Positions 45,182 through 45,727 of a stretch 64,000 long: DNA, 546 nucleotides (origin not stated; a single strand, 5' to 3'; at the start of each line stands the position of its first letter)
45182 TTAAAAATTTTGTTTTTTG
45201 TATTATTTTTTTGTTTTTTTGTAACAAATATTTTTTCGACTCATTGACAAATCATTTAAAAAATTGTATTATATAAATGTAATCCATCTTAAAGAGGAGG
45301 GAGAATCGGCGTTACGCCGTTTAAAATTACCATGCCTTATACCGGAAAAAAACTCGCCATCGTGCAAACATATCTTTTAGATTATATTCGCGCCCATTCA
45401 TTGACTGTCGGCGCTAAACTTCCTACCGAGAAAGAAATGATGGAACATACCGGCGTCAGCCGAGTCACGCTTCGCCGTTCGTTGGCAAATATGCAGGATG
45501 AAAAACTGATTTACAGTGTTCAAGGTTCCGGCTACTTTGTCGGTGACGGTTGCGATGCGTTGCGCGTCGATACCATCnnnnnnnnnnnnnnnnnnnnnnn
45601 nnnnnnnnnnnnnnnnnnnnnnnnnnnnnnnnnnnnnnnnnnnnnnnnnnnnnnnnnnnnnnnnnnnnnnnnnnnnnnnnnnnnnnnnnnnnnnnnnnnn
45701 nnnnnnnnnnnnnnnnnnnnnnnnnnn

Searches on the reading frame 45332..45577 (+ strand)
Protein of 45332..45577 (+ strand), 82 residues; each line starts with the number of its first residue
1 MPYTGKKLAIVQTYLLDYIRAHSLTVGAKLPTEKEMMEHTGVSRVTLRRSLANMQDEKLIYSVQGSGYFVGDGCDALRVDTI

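Call 39: search_solved_structures(query=window:45332-45577:+, max_evalue=1, show_alignments=5)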
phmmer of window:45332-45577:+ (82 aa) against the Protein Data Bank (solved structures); distinct sequences matched with E-value up to 1: 35.
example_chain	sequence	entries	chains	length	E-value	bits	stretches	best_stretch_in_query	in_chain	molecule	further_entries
4egy_A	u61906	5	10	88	2e-09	40.6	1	7-70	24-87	Arabinose metabolism transcriptional repressor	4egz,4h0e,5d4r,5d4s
4u0y_A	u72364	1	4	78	1.6e-07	34.6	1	18-70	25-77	HTH-type transcriptional repressor YvoA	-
2wv0_A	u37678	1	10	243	7.2e-07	32.5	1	19-71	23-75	HTH-TYPE TRANSCRIPTIONAL REPRESSOR YVOA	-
4u0v_A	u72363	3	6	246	7.3e-07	32.5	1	19-71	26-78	HTH-type transcriptional repressor YvoA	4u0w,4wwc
3bwg_A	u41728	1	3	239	1.6e-05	28.2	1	11-70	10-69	Uncharacterized HTH-type transcriptional regulator yydK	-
5kvr_A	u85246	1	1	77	0.00014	25.2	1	11-70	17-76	Pyruvate dehydrogenase complex repressor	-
6az6_A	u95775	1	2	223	0.00026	24.4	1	15-71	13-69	GntR family transcriptional regulator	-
9wfi_A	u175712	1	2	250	0.00031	24.1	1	13-71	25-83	Uncharacterized HTH-type transcriptional regulator Rv0494,Fatty acid metabolism regulator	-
9jpj_C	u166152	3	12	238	0.0026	21.2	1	25-71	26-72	Pyruvate dehydrogenase complex repressor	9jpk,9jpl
2di3_A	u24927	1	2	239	0.0038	20.7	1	11-68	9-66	Bacterial regulatory proteins, GntR family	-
4r1h_A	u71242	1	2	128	0.0051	20.3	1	19-72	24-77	Lmo0741 protein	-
3ic7_A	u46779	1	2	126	0.011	19.2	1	27-76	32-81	Putative transcriptional regulator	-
1v4r_A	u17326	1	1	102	0.015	18.8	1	4-67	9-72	Transcriptional Repressor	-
6on4_A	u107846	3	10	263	0.019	18.5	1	2-61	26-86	HTH-type transcriptional repressor NanR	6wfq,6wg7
9i0v_A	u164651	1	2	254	0.022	18.3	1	12-71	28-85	HTH-type transcriptional repressor DasR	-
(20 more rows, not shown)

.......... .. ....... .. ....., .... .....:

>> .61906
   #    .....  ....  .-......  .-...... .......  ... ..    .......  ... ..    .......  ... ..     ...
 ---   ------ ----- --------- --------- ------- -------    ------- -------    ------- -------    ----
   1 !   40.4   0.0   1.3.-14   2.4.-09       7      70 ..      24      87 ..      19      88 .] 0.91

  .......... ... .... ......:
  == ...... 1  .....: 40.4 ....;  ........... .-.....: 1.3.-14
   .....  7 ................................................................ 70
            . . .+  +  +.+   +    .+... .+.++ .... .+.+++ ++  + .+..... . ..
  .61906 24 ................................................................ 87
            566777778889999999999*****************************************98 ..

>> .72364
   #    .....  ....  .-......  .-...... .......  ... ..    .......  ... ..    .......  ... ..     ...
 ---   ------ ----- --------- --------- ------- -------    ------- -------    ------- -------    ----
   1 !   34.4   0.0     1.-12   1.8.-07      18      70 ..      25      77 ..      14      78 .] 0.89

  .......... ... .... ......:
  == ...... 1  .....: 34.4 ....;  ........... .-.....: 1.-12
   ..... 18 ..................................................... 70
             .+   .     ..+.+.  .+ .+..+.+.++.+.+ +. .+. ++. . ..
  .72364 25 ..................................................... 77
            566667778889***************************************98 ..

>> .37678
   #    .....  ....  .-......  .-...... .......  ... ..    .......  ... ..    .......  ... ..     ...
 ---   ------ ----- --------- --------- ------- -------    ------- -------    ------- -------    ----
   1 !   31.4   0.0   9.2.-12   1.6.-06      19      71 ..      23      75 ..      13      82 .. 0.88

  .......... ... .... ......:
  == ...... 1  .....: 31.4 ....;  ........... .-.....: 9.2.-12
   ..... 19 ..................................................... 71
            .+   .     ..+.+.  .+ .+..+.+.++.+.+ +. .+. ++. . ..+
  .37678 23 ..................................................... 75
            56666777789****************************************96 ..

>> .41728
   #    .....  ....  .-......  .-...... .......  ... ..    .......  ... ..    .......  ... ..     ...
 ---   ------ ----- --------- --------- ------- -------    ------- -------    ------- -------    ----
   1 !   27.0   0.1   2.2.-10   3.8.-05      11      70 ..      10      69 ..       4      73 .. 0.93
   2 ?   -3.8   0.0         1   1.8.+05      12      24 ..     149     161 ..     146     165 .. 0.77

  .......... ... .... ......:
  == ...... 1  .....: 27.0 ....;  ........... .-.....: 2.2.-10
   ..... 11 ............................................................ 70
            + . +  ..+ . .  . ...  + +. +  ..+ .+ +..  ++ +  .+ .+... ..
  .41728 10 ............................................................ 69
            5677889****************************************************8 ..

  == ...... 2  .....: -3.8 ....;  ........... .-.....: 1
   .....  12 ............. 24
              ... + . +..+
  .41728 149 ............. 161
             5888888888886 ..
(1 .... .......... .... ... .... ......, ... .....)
